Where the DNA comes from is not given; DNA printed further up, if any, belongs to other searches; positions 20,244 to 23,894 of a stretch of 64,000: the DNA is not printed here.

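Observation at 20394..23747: Scaffoldin-like protein carrying three cohesin-like modules and its own dockerin, with eight Listeria-Bacteroides repeats instead of CBMs or enzymes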

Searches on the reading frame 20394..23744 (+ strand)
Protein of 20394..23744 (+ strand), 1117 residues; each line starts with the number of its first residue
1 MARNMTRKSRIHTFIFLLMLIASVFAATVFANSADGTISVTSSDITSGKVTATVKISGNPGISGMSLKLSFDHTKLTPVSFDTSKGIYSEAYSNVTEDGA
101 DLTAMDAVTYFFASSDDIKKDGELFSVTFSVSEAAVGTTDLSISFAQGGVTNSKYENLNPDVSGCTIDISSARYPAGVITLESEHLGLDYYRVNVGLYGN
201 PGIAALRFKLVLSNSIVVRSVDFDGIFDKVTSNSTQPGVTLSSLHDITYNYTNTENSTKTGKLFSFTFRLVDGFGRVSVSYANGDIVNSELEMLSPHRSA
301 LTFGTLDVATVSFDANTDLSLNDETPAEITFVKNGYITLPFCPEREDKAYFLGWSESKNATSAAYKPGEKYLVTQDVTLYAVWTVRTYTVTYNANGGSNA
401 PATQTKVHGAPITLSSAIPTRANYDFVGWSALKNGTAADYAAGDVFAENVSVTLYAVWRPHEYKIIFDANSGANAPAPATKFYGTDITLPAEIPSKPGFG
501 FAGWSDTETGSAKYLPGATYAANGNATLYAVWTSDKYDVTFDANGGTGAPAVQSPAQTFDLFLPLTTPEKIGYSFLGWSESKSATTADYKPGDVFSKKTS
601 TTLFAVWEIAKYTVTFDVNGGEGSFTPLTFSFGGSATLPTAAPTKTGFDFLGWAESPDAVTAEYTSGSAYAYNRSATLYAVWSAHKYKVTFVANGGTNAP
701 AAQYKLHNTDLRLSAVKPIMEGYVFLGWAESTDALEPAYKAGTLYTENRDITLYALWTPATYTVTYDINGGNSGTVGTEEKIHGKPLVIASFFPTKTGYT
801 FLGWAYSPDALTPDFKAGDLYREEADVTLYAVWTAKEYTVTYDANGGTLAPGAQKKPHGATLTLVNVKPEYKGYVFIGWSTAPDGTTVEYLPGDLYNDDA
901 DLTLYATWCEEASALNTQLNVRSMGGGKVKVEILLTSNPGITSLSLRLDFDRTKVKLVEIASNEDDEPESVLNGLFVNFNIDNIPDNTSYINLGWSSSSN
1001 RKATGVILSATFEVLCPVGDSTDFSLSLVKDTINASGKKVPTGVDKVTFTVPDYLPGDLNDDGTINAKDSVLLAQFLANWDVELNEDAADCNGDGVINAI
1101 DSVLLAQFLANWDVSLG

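Call 3: search_protein_families(library=pfam, proteins=[window:20394-23744:+], max_evalue=1)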
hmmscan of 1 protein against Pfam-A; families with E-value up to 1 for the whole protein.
window:20394-23744:+ (1117 aa): 5 families
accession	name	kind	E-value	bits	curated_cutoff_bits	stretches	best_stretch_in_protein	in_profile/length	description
PF09479.16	Flg_new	-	5.3e-95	312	27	8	838-906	1-64/65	Listeria-Bacteroides repeat domain (List_Bact_rpt)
PF18998.6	Flg_new_2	-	7.2e-12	45.6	23.6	4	388-453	1-66/73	Divergent InlB B-repeat domain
PF00404.24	Dockerin_1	-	9.9e-11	42.1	22.9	1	1056-1109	1-56/57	Dockerin type I domain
PF00963.24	Cohesin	-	9.5e-10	39.2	24.1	2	39-159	4-129/139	Cohesin domain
PF19283.4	APEH_N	-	0.011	15.3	23.1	0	592-684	191-270/274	Acylamino-acid-releasing enzyme, N-terminal domain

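Call 4: search_protein_families(library=ncbifam, proteins=[window:20394-23744:+], max_evalue=1)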
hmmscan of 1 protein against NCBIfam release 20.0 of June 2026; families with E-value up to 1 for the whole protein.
window:20394-23744:+ (1117 aa): 6 families
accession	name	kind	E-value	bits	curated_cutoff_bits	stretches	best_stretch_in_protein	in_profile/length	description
NF033189.1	internalin_A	exception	1.2e-33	116.4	1600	4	713-914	519-708/799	class 1 internalin InlA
NF033188.1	internalin_H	exception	6e-29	101.1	1050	6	323-458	352-480/548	InlH/InlC2 family class 1 internalin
TIGR02543.1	List_Bact_rpt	repeat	1.1e-28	99.3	20.95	6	794-836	1-43/44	TIGR02543 family repeat protein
NF049990.1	CellobisidaseCelK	equivalog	4e-07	28.6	1700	1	1050-1110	823-883/889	cellulose 1,4-beta-cellobiosidase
NF041561.1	PraA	equivalog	0.037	13.5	150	1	23-66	23-70/166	alkane oxidation protein activator PraA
NF041562.1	PraB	equivalog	0.23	11.1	120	1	13-59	11-62/163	alkane oxidation protein activator PraB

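Call 8: search_solved_structures(query=window:20394-23744:+, max_evalue=1)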
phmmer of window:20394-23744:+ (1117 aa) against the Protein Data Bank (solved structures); distinct sequences matched with E-value up to 1: 24.
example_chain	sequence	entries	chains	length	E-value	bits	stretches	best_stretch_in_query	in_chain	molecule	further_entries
6kg9_A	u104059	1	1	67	1.2e-07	33.4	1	1055-1109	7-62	And cellulose-binding endoglucanase family 9 CelL ortholog dockerin domain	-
6kgc_B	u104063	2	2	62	2.2e-07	32.5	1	1055-1108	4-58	And cellulose-binding endoglucanase family 9 CelL ortholog dockerin domain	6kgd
1daq_A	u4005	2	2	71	3.9e-07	31.7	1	1055-1109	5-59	ENDOGLUCANASE SS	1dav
2mte_A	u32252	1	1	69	4.1e-07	31.6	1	1055-1109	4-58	Cellulose 1,4-beta-cellobiosidase (reducing end) CelS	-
6kge_D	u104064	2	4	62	6e-07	31.1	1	1055-1109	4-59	And cellulose-binding endoglucanase family 9 CelL ortholog dockerin domain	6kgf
2y3n_B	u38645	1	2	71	6.1e-07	31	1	1055-1110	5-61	CELLULOSOMAL FAMILY-48 PROCESSIVE GLYCOSIDE HYDROLASE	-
3ul4_B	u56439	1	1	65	0.00068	21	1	1055-1109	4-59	Cellulosome enzyme, dockerin type I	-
2ccl_B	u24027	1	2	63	0.0016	19.7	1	1055-1110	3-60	ENDO-1,4-BETA-XYLANASE Y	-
4dh2_B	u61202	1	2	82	0.0026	19.1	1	1056-1110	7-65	Dockerin type 1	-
2y5p_A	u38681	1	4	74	0.0035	18.6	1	762-835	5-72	INTERNALIN B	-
4fl4_A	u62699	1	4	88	0.0049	18.1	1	1056-1110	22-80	Glycoside hydrolase family 9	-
5lxv_B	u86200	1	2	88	0.0061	17.8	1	1056-1109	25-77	Carbohydrate-binding protein WP_009985128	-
5nrk_B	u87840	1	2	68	0.0084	17.3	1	1056-1110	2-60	DocCel5: Type I dockerin repeat domain from A. cellulolyticus family 5 endoglucanase WP_01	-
1ohz_B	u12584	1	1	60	0.0091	17.2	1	1057-1110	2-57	ENDO-1,4-BETA-XYLANASE Y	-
8x39_A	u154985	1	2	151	0.0092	17.2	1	1057-1110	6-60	Serine protease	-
4uyq_B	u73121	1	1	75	0.088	14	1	1054-1109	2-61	Cellulosomal scaffoldin adaptor protein B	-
5nrm_B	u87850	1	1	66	0.11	13.7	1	1056-1110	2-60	DocCel5: Type I dockerin repeat domain from A. cellulolyticus family 5 endoglucanase WP_01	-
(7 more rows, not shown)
